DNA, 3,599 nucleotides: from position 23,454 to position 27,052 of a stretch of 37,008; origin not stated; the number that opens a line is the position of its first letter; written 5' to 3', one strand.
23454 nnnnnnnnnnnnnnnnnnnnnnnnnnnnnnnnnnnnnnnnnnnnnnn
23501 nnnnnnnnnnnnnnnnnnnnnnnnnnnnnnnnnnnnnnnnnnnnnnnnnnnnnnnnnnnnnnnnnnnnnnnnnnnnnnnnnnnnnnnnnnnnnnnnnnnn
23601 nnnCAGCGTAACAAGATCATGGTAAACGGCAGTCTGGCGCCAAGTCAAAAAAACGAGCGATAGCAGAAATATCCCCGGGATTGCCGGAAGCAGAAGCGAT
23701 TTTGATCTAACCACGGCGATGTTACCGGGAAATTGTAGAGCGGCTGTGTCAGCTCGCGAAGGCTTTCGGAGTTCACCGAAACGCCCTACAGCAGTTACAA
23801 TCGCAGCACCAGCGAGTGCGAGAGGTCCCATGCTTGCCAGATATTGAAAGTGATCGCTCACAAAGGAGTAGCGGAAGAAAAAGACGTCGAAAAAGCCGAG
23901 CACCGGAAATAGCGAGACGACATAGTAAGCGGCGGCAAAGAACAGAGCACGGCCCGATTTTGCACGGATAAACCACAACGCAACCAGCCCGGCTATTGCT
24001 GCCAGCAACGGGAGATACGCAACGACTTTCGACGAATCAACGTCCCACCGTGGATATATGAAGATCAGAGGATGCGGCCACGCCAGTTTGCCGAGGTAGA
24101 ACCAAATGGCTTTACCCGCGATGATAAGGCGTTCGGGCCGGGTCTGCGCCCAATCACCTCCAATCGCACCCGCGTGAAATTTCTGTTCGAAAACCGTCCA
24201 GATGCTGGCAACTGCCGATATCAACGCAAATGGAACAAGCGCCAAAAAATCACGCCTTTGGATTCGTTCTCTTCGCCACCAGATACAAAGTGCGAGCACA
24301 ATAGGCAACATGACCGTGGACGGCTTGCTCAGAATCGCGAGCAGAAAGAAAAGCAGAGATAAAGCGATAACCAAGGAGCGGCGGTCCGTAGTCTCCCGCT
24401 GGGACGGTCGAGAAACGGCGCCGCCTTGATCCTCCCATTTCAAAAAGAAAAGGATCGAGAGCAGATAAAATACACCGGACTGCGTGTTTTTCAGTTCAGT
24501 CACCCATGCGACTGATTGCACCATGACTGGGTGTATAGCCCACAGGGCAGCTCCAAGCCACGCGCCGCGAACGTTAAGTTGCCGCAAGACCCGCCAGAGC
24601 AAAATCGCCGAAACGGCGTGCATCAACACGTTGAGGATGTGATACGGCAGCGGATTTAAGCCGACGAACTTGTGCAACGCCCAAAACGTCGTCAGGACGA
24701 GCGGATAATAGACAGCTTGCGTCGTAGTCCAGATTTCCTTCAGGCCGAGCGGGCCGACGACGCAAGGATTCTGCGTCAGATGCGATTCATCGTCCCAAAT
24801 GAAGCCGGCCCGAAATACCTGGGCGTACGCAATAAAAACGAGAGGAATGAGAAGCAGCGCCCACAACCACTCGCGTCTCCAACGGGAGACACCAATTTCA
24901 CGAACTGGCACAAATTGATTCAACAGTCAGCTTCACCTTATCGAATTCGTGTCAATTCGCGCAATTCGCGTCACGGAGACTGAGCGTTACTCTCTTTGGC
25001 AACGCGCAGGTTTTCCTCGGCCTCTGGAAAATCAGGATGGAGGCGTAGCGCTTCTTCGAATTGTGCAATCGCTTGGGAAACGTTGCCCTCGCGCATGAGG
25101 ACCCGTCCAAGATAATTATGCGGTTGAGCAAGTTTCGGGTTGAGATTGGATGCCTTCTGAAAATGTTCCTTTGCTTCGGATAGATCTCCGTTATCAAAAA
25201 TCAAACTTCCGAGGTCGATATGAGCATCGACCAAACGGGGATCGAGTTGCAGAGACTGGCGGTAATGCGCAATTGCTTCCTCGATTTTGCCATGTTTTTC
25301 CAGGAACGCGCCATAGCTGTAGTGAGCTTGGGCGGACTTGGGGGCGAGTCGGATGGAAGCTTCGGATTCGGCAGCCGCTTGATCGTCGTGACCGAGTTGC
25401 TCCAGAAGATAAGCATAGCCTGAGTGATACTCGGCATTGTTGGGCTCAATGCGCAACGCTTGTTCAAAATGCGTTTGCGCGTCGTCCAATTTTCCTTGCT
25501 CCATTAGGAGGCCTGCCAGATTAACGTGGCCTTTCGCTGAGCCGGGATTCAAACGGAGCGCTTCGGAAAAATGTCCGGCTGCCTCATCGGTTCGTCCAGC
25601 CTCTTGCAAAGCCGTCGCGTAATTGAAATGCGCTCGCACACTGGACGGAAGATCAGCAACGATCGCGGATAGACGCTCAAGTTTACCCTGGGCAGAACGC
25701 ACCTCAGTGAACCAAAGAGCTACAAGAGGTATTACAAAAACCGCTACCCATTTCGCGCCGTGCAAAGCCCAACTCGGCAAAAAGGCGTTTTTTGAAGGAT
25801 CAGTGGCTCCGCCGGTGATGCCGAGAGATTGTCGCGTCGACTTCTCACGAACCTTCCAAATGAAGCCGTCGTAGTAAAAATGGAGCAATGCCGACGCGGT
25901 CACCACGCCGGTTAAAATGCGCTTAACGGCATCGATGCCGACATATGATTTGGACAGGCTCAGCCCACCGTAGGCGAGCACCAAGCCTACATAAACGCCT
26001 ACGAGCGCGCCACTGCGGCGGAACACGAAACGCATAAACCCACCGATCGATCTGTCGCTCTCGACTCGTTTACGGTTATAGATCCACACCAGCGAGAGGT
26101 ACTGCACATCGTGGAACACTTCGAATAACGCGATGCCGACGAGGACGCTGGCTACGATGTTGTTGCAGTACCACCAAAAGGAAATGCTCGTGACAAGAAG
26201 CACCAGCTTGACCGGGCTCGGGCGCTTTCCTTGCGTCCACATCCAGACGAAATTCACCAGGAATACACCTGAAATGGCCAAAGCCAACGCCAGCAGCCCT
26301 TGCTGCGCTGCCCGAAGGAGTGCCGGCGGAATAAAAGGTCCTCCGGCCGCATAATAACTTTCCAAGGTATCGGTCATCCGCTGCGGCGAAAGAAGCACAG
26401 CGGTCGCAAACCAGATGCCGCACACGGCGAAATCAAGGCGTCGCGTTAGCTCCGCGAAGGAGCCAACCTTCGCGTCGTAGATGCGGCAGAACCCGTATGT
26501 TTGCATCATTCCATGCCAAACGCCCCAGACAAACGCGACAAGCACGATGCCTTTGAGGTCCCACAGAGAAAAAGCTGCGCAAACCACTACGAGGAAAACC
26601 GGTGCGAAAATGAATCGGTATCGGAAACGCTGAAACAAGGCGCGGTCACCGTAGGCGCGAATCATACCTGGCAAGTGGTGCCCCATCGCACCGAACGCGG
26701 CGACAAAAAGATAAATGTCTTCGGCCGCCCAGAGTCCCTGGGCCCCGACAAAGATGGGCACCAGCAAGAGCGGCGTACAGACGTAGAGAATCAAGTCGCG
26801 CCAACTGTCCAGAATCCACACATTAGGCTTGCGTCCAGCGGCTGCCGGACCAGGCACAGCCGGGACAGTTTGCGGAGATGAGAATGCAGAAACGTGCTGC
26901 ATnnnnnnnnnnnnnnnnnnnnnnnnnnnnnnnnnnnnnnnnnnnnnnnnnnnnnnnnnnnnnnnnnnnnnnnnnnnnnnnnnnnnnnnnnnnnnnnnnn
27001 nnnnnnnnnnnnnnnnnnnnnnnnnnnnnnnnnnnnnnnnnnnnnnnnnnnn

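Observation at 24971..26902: Unrecognised His-rich 11-TM domain fused to TPRs, immediately upstream of a TMTC-like paralogue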

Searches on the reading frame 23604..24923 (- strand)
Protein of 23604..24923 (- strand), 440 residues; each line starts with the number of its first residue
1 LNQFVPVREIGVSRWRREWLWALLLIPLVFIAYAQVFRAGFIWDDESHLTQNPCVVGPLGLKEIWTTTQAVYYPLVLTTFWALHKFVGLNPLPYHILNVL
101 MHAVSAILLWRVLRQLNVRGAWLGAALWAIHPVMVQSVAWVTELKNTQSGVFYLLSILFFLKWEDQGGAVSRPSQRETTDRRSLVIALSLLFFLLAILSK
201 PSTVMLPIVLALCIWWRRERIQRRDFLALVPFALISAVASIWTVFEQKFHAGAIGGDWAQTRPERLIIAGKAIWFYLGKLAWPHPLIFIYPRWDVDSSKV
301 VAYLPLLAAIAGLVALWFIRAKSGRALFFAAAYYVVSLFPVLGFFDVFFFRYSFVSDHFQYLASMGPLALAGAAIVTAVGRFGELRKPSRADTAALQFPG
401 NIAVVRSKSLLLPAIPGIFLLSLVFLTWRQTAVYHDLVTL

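Call 77: find_homologous_proteins(query=window:23604-24923:-, max_evalue=1e-10)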
Query window:23604-24923:- (440 aa): 5736 proteins with E <= 1e-10 among 8000 candidates; the best 120 are listed.
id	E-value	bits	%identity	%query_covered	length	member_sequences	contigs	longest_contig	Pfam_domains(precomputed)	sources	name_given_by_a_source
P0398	4.8e-287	970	99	100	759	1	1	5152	PF03704.24,PF25060.1,PF13414.13,PF10952.16,PF13374.13,PF07721.21,PF24575.2,PF00515.35,PF13424.13,PF13429.13,PF14561.13,PF07719.24,PF13174.13,PF13431.13,PF23914.2,PF13176.13,PF13428.13,PF25064.2,PF14559.13,PF13371.13,PF17874.8,PF12895.14,PF21033.5,PF13432.13,PF13181.13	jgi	jgi:tetratricopeptide (TPR) repeat protein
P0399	1.6e-285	965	99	100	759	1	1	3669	PF03704.24,PF13431.13,PF23914.2,PF13414.13,PF10952.16,PF13176.13,PF13428.13,PF25064.2,PF13374.13,PF07721.21,PF14559.13,PF24575.2,PF17874.8,PF00515.35,PF12895.14,PF13424.13,PF21033.5,PF13432.13,PF13429.13,PF13181.13,PF14561.13,PF07719.24,PF13174.13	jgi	jgi:tetratricopeptide (TPR) repeat protein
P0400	2.0e-285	965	100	99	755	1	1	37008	PF03704.24,PF25060.1,PF13414.13,PF10952.16,PF13374.13,PF07721.21,PF24575.2,PF00515.35,PF13424.13,PF13429.13,PF14561.13,PF07719.24,PF13174.13,PF13431.13,PF23914.2,PF13176.13,PF13428.13,PF25064.2,PF14559.13,PF17874.8,PF12895.14,PF21033.5,PF13432.13,PF13181.13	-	-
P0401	5.0e-282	954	98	100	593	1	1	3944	PF13431.13,PF23914.2,PF13414.13,PF10952.16,PF13176.13,PF13428.13,PF13374.13,PF07721.21,PF14559.13,PF24575.2,PF17874.8,PF00515.35,PF12895.14,PF13424.13,PF21033.5,PF13432.13,PF13181.13,PF07719.24,PF13174.13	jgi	jgi:protein O-mannosyl-transferase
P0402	9.6e-282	953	98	100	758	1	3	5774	PF03704.24,PF25060.1,PF13414.13,PF10952.16,PF13374.13,PF07721.21,PF24575.2,PF00515.35,PF13424.13,PF13429.13,PF14561.13,PF07719.24,PF13174.13,PF20308.5,PF25063.1,PF13431.13,PF23914.2,PF13176.13,PF13428.13,PF25064.2,PF14559.13,PF13371.13,PF17874.8,PF12895.14,PF21033.5,PF13432.13,PF13181.13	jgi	jgi:tetratricopeptide (TPR) repeat protein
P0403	1.1e-281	953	98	100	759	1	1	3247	PF03704.24,PF25060.1,PF13414.13,PF10952.16,PF13374.13,PF07721.21,PF24575.2,PF00515.35,PF13424.13,PF13429.13,PF14561.13,PF07719.24,PF13174.13,PF20308.5,PF25063.1,PF13431.13,PF23914.2,PF13176.13,PF13428.13,PF25064.2,PF14559.13,PF13371.13,PF17874.8,PF12895.14,PF21033.5,PF13432.13,PF13181.13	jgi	jgi:tetratricopeptide (TPR) repeat protein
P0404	3.6e-281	951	98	100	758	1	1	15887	PF03704.24,PF25060.1,PF13414.13,PF10952.16,PF13374.13,PF07721.21,PF24575.2,PF00515.35,PF13424.13,PF13429.13,PF14561.13,PF07719.24,PF13174.13,PF20308.5,PF25063.1,PF13431.13,PF23914.2,PF13176.13,PF13428.13,PF25064.2,PF14559.13,PF13371.13,PF17874.8,PF12895.14,PF21033.5,PF13432.13,PF13181.13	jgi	jgi:tetratricopeptide (TPR) repeat protein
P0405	1.2e-280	949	97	100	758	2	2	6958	PF03704.24,PF25060.1,PF13414.13,PF10952.16,PF13374.13,PF07721.21,PF24575.2,PF00515.35,PF13424.13,PF13429.13,PF14561.13,PF07719.24,PF13174.13,PF20308.5,PF25063.1,PF13431.13,PF23914.2,PF13176.13,PF13428.13,PF25064.2,PF14559.13,PF13371.13,PF17874.8,PF12895.14,PF21033.5,PF13432.13,PF13181.13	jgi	jgi:tetratricopeptide (TPR) repeat protein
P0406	8.5e-280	946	98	99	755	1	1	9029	PF03704.24,PF13431.13,PF23914.2,PF13414.13,PF10952.16,PF13176.13,PF13428.13,PF25064.2,PF13374.13,PF07721.21,PF14559.13,PF24575.2,PF17874.8,PF00515.35,PF12895.14,PF13424.13,PF21033.5,PF13432.13,PF13429.13,PF13181.13,PF14561.13,PF07719.24,PF13174.13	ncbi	-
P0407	1.3e-279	946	98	99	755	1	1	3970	PF03704.24,PF13431.13,PF23914.2,PF13414.13,PF10952.16,PF13176.13,PF13428.13,PF25064.2,PF13374.13,PF07721.21,PF14559.13,PF24575.2,PF17874.8,PF00515.35,PF12895.14,PF13424.13,PF21033.5,PF13432.13,PF13429.13,PF13181.13,PF14561.13,PF07719.24,PF13174.13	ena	-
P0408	3.3e-278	941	97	99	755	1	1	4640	PF03704.24,PF13431.13,PF23914.2,PF13414.13,PF10952.16,PF13176.13,PF13428.13,PF25064.2,PF13374.13,PF07721.21,PF14559.13,PF24575.2,PF17874.8,PF00515.35,PF12895.14,PF13424.13,PF21033.5,PF13432.13,PF13429.13,PF13181.13,PF14561.13,PF07719.24,PF13174.13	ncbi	-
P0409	4.0e-278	941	97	99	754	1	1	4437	PF03704.24,PF25060.1,PF13414.13,PF10952.16,PF13374.13,PF07721.21,PF24575.2,PF00515.35,PF13424.13,PF13429.13,PF14561.13,PF07719.24,PF13174.13,PF20308.5,PF25063.1,PF13431.13,PF23914.2,PF13176.13,PF13428.13,PF25064.2,PF14559.13,PF13371.13,PF17874.8,PF12895.14,PF21033.5,PF13432.13,PF13181.13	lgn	-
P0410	5.4e-276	934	97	99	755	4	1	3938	PF03704.24,PF13431.13,PF23914.2,PF13414.13,PF10952.16,PF13176.13,PF13428.13,PF25064.2,PF13374.13,PF07721.21,PF14559.13,PF24575.2,PF17874.8,PF00515.35,PF12895.14,PF13424.13,PF21033.5,PF13432.13,PF13429.13,PF13181.13,PF14561.13,PF07719.24,PF13174.13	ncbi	-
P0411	7.2e-274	927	100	96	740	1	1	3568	PF03704.24,PF25060.1,PF13414.13,PF10952.16,PF13374.13,PF07721.21,PF24575.2,PF00515.35,PF13424.13,PF13429.13,PF14561.13,PF07719.24,PF13174.13,PF13431.13,PF23914.2,PF13176.13,PF13428.13,PF25064.2,PF14559.13,PF17874.8,PF12895.14,PF21033.5,PF13432.13,PF13181.13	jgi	jgi:tetratricopeptide (TPR) repeat protein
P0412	1.2e-267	906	98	96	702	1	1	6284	PF03704.24,PF09976.16,PF25060.1,PF13414.13,PF10952.16,PF13374.13,PF07721.21,PF24575.2,PF00515.35,PF13424.13,PF13429.13,PF14561.13,PF07719.24,PF13174.13,PF20308.5,PF25063.1,PF13431.13,PF23914.2,PF13176.13,PF13428.13,PF25064.2,PF14559.13,PF13371.13,PF12895.14,PF21033.5,PF13432.13,PF13181.13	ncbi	-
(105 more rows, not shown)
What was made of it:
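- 22644..24923 (-): Downstream TMTC-like GT-C + TPR gene, probably co-transcribed in this orthologue group. It serves as the control for the GT-C fold. JGI names homologues 'protein O-mannosyl-transferase' (call 77).
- Checked: It would be 59 nt if the database's own 755-aa gene call (P0400, call 77) is used.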

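Call 86: predict_structure(alignment_id=A5)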
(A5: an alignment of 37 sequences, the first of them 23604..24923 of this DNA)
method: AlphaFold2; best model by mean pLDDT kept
length: 440 residues; sequences in the alignment: 37
mean_pLDDT: 71.1   pTM: 0.78
mean pLDDT of the five models: 71.1, 67.5, 67.3, 66.4, 63.5
residues with pLDDT >= 90: 56; 70-90: 203; 50-70: 117; < 50: 64
segments of 3 or more residues with pLDDT < 50: 1-12, 132-138, 169-176, 253-257, 351-356, 384-408
pLDDT, mean of each block of 10 residues (from residue 1): 39 65 90 82 68 65 62 78 87 88 92 83 83 50 80 94 63 49 88 91 88 86 89 91 71 51 78 73 57 72 75 64 67 79 67 51 68 71 46 40 44 66 75 59
secondary structure, 60 per line:
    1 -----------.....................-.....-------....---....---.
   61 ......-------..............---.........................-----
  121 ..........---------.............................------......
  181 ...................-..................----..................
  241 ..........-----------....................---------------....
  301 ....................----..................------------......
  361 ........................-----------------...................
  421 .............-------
elements in order: H12-32 H34-38 H46-49 H53-56 H60-66 H74-87 H91-115 H121-130 H140-168 H175-199 H201-218 H223-250 H262-281 H297-320 H325-342 H355-384 H402-433

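Call 88: fold_search(model_id=the predicted structure, library=pdb)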
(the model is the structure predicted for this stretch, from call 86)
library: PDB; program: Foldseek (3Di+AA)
matches with E <= 10: 205; with E <= 0.001: 0
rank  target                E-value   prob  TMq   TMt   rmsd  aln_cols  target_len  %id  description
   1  6s7o_A                1.7e-03  1.00  0.48  0.35  14.2       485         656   15  Cryo-EM structure of human oligosaccharyltransferase complex OST-A (released 2019-12-18)
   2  9i5k_A                6.4e-03  1.00  0.47  0.43  12.6       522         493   12  Structure of the Chaetomium thermophilum Pmt4 homodimer (C2 symmetry) (released 2025-12-24)
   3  8b6l_I                1.4e-02  1.00  0.48  0.33  16.2       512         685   15  Subtomogram average of the human Sec61-TRAP-OSTA-translocon (released 2022-12-07)
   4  6p25_B                8.2e-02  1.00  0.35  0.24   9.4       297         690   11  Structure of S. cerevisiae protein O-mannosyltransferase Pmt1-Pmt2 complex bound to the sugar donor and a peptide acce (released 2019-07-10)
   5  9i5l_A                9.7e-02  1.00  0.34  0.22   7.8       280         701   13  Structure of the Chaetomium thermophilum Pmt4 homodimer (C1 symmetry) (released 2025-12-24)
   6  5f15                  9.7e-02  0.97  0.39  0.33  13.5       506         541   14  Crystal Structure of ArnT from Cupriavidus metallidurans bound to Undecaprenyl phosphate (released 2016-02-17)
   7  8imx_U                1.0e-01  0.97  0.36  0.37  12.3       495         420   12  Cryo-EM structure of GPI-T with a chimeric GPI-anchored protein (released 2023-08-16)
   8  6p25_A                1.3e-01  1.00  0.34  0.22   8.7       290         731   17  Structure of S. cerevisiae protein O-mannosyltransferase Pmt1-Pmt2 complex bound to the sugar donor and a peptide acce (released 2019-07-10)
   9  8b24_B                4.0e-01  0.20  0.19  0.14  23.1       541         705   13  Time-resolved structure of K+-dependent Na+-PPase from Thermotoga maritima 3600-seconds post reaction initiation with  (released 2024-01-17)
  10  5lzr_A                5.4e-01  0.20  0.19  0.14  24.2       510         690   12  Crystal structure of Thermotoga maritima sodium pumping membrane integral pyrophosphatase in complex with tungstate an (released 2016-12-14)
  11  4ntj                  5.6e-01  0.13  0.13  0.15  26.3       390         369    9  Structure of the human P2Y12 receptor in complex with an antithrombotic drug (released 2014-03-26)
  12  9g8j_B                5.8e-01  0.18  0.18  0.13  23.8       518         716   13  Structure of K+-dependent Na+-PPase from Thermotoga maritima in complex with zoledronate (released 2025-06-04)
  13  9ub7_B                6.6e-01  0.72  0.30  0.32  16.4       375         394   14  Structure of glycosylphosphatidylinositol transamidase,state 1 (released 2026-04-08)
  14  8ta5_B                6.6e-01  0.15  0.18  0.15  19.6       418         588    9  Title: Cryo-EM structure of the human CLC-2 chloride channel transmembrane domain with asymmetric C-terminal (released 2024-01-31)
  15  5gli                  8.0e-01  0.06  0.11  0.12  21.1       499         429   10  Human endothelin receptor type-B in the ligand-free form (released 2016-09-07)
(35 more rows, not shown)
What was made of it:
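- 22644..24923 (-): Foldseek hits STT3A, Pmt4, Pmt1/2 and ArnT (call 88).
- On GT-C / PMT / TMTC glycosyltransferases: The control model of the neighbour (pLDDT 71) hits STT3A, Pmt4, Pmt1/2 and ArnT with probability 0.97-1.00 (call 88).
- The control shows the pipeline does detect GT-C for the neighbouring gene (calls 86, 88).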

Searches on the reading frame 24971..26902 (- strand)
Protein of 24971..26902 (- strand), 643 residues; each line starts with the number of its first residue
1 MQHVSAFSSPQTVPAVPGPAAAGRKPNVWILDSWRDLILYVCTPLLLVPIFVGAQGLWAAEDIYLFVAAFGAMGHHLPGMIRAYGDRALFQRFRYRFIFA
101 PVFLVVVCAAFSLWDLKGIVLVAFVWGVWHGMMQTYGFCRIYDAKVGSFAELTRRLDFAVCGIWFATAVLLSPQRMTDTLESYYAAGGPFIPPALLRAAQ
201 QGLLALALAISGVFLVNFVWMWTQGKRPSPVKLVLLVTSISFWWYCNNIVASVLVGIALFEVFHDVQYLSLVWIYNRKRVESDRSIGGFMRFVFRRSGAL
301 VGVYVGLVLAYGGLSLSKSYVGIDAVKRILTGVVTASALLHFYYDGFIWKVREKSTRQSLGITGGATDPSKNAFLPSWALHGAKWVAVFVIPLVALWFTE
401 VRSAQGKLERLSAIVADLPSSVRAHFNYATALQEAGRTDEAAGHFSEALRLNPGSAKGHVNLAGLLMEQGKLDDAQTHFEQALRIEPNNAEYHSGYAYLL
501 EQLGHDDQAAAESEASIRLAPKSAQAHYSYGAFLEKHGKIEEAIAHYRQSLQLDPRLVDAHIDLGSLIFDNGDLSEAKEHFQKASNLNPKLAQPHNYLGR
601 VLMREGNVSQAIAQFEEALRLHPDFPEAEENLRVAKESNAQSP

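Call 3: search_protein_families(library=pfam, proteins=[window:24971-26902:-], max_evalue=1)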
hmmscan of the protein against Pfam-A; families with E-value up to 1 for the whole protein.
window:24971-26902:- (643 aa): 45 families (the best 25 are shown)
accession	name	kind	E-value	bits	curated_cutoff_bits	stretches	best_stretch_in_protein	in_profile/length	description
PF07719.23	TPR_2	-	7e-39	129.2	27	5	456-489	1-34/34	Tetratricopeptide repeat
PF13414.12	TPR_11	-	7.2e-33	112.5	26.8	5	538-572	8-42/42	TPR repeat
PF00515.34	TPR_1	-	4.9e-31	105.7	27.8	5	456-489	1-34/34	Tetratricopeptide repeat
PF13431.12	TPR_17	-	1.1e-30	103.7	24.4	6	479-509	2-32/34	Tetratricopeptide repeat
PF13428.12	TPR_14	-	1.8e-26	90.3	23.5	5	597-631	6-40/44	Tetratricopeptide repeat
PF13432.12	TPR_16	-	1.4e-25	89.7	32.7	5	463-523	4-64/65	Tetratricopeptide repeat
PF14559.12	TPR_19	-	2.1e-25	89.3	25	5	434-494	3-63/68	Tetratricopeptide repeat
PF13181.12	TPR_8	-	1.4e-24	84.6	25.7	4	457-489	2-34/34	Tetratricopeptide repeat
PF13424.12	TPR_12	-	1.4e-18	67.2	30.1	4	459-518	6-73/77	Tetratricopeptide repeat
PF24575.1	TPR_Slam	-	2.8e-15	57.1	35.2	2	526-581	49-104/104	Surface lipoprotein assembly modifier, N-terminal TPR repeats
PF23914.1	TPR_CcmH_CycH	-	7.4e-14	52.3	42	3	449-553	43-150/158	Cytochrome c-type biogenesis protein H TPR domain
PF13174.12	TPR_6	-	2e-12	47.3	26.3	1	424-455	2-33/33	Tetratricopeptide repeat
PF12895.13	ANAPC3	-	1.2e-09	38.8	27.2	2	469-548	2-80/82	Anaphase-promoting complex, cyclosome, subunit 3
PF13176.12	TPR_7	-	1.7e-09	37.5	27.9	2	460-488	3-31/36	Tetratricopeptide repeat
PF13374.12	TPR_10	-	2.5e-09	37.3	27.5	1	461-485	7-31/42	Tetratricopeptide repeat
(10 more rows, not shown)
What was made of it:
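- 24974..25678 (-): TPR array, aa ~409-643, about seven repeats, predicted to be periplasmic. Pfam TPR_1, TPR_2 and TPR_11 hits (call 3).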

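Call 4: search_protein_families(library=ncbifam, proteins=[window:24971-26902:-], max_evalue=1)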
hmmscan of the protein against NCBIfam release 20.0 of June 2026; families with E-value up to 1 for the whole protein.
window:24971-26902:- (643 aa): 47 families (the best 25 are shown)
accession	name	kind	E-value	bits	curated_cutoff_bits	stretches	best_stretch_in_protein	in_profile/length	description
TIGR02521.1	type_IV_pilW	equivalog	6.2e-31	107.7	154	3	456-551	31-126/234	type IV pilus biogenesis/stability protein PilW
TIGR02917.1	PEP_TPR_lipo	equivalog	1.7e-26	92.4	312.2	1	409-623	520-734/899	XrtA/PEP-CTERM system TPR-repeat protein PrsT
NF040959.1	MamA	equivalog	1.4e-23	83.5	200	3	466-588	81-203/204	magnetosome protein MamA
NF033920.0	C39_PA2778_fam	equivalog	8e-21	74.6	150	3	429-521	163-255/255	PA2778 family cysteine peptidase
NF033762.1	social_mot_Tgl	equivalog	3.6e-20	72.4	225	3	560-633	33-107/252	social motility TPR repeat lipoprotein Tgl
NF033758.1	gliding_GltE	equivalog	7.8e-16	58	225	3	521-582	83-144/411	adventurous gliding motility TPR repeat lipoprotein GltE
NF041054.1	WAxxUGC_long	equivalog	1e-14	54.6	300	3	522-556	274-308/354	ResA-like WAxxUGC motif-containing protein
TIGR00990.1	3a0801s09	subfamily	5.7e-14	51.7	757.25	2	497-622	372-497/615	mitochondrial import receptor subunit TOM70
NF047507.1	TPR_BatC_Lepto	exception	1e-13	51.3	175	3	568-636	68-140/214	TPR repeat-containing protein BatC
TIGR02552.1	LcrH_SycD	equivalog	2.6e-13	49.9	104.8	3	466-544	28-106/136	SycD/LcrH family type III secretion system chaperone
TIGR03939.1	PGA_TPR_OMP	equivalog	4.9e-12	44.9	366.65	2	417-535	83-199/800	poly-beta-1,6 N-acetyl-D-glucosamine export porin PgaA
NF047558.1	TPR_END_plus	domain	3.4e-10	39.7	32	0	459-491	2-34/56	TPR end-of-group domain-containing protein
NF008391.2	PRK11189.1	equivalog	3.6e-10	39.8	250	2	575-632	82-139/297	lipoprotein NlpI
NF002725.1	PRK02603.1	equivalog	5.4e-10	39.5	143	2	522-618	33-132/173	photosystem I assembly protein Ycf3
TIGR02795.1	tol_pal_ybgF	equivalog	1.7e-09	38.3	90.1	2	565-632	9-79/119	tol-pal system protein YbgF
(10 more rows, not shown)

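Call 5: search_solved_structures(query=window:24971-26902:-, max_evalue=1)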
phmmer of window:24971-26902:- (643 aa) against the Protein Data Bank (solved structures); distinct sequences matched with E-value up to 1: 217 (the best 60 are shown).
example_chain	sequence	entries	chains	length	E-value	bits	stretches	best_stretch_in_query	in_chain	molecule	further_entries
9qhb_A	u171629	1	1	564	6.1e-119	401.8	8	517-638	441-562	Engineered tetratricopeptide repeat protein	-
7ntf_A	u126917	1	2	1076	1.8e-52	182.1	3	459-632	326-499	Isoform 1 of UDP-N-acetylglucosamine--peptide N-acetylglucosaminyltransferase 110 kDa subu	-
7yea_A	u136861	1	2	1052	4.4e-52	180.9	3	459-632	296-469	UDP-N-acetylglucosamine--peptide N-acetylglucosaminyltransferase 110 kDa subunit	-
7yeh_B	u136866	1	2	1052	5.3e-52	180.6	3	459-632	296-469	UDP-N-acetylglucosamine--peptide N-acetylglucosaminyltransferase 110 kDa subunit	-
1w3b_A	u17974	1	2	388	6.7e-49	170.4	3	432-632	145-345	UDP-N-ACETYLGLUCOSAMINE--PEPTIDE N-ACETYLGLUCOSAMINYLTRANSFERASE 110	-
8bu0_A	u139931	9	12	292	5.6e-48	167.3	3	517-623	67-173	Consensus tetratricopeptide repeat protein | Crystal structure of an 8-repeat consensus TPR superhelix with Zinc. | Monomer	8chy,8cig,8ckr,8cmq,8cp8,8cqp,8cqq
9qhc_A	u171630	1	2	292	1.4e-45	159.4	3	517-638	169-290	Engineered tetratricopeptide repeat protein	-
6eou_A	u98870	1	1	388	3.7e-40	141.5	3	462-633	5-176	UDP-N-acetylglucosamine--peptide N-acetylglucosaminyltransferase 110 kDa subunit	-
7y4i_A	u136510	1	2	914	6.2e-25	91.2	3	489-634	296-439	Probable UDP-N-acetylglucosamine--peptide N-acetylglucosaminyltransferase SPINDLY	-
8dtf_A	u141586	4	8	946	7.3e-25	91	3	489-634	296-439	Probable UDP-N-acetylglucosamine--peptide N-acetylglucosaminyltransferase SPINDLY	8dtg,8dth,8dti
2fo7_A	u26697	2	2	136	2.2e-23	86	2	517-590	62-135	SYNTHETIC CONSENSUS TPR PROTEIN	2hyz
8ch0_A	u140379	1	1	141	2.3e-23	86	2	517-590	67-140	Consensus tetratricopeptide repeat protein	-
9gzg_A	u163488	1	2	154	2.6e-22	82.5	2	518-606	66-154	Engineered CTPR protein with glutamic acids for conductivity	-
8cm9_A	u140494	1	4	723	1.5e-19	73.4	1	487-632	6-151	UDP-N-acetylglucosamine--peptide N-acetylglucosaminyltransferase 110 kDa subunit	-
6q4m_A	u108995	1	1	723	1.7e-19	73.2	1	487-632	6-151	UDP-N-acetylglucosamine--peptide N-acetylglucosaminyltransferase 110 kDa subunit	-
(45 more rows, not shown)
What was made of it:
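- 24974..25678 (-): PDB TPR hits (call 5).
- On TPR repeat proteins (C-terminal domain only): The region also matches the OGT TPR domain and designed consensus TPR proteins in the PDB (call 5).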
